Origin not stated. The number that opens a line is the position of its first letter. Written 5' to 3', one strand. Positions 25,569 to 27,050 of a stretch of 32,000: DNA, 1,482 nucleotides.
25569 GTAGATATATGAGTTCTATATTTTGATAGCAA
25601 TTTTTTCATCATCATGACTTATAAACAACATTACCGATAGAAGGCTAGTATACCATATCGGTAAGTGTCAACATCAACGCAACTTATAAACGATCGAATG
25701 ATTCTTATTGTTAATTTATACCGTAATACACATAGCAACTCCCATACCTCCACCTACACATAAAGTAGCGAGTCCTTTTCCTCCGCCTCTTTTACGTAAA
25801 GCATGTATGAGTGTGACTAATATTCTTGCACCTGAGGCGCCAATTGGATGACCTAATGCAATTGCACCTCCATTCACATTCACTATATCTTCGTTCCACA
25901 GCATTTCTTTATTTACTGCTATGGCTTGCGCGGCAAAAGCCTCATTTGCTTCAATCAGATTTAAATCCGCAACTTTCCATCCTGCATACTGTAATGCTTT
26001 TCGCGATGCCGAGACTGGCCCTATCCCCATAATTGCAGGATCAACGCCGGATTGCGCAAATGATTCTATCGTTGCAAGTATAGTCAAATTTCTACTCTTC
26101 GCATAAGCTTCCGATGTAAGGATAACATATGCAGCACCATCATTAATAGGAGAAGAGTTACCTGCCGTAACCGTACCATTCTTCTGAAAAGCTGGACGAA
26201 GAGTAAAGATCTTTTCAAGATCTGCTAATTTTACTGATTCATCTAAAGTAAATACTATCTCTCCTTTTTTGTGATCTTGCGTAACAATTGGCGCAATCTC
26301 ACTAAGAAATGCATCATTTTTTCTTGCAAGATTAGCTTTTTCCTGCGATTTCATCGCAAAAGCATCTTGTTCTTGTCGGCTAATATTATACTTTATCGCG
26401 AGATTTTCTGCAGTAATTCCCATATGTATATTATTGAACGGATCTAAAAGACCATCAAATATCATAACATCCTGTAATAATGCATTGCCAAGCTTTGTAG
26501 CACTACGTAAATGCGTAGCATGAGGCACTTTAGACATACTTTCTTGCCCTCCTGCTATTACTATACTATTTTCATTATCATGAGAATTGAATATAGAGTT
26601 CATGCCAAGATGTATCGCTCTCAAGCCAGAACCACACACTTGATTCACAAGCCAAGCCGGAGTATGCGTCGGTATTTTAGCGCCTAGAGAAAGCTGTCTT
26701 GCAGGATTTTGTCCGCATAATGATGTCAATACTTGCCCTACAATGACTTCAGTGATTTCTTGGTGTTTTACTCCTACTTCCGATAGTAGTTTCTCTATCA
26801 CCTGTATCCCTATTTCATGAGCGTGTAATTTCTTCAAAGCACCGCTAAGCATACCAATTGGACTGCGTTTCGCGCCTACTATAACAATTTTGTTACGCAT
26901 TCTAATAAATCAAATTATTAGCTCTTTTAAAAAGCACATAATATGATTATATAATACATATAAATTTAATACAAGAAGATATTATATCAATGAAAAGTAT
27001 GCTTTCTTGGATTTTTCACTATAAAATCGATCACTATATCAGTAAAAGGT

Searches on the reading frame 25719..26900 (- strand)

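Call 59: search_protein_families(library=pfam, proteins=[window:25719-26900:-], max_evalue=0.00001)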
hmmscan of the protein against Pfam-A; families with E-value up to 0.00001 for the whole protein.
window:25719-26900:- (394 aa): 2 families
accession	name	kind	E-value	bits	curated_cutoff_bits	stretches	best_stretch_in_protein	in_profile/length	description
PF00108.29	Thiolase_N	-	1.2e-85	287.5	26.4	1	5-264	1-259/260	Thiolase, N-terminal domain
PF02803.24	Thiolase_C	-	3e-49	166.2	27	1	273-393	2-122/123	Thiolase, C-terminal domain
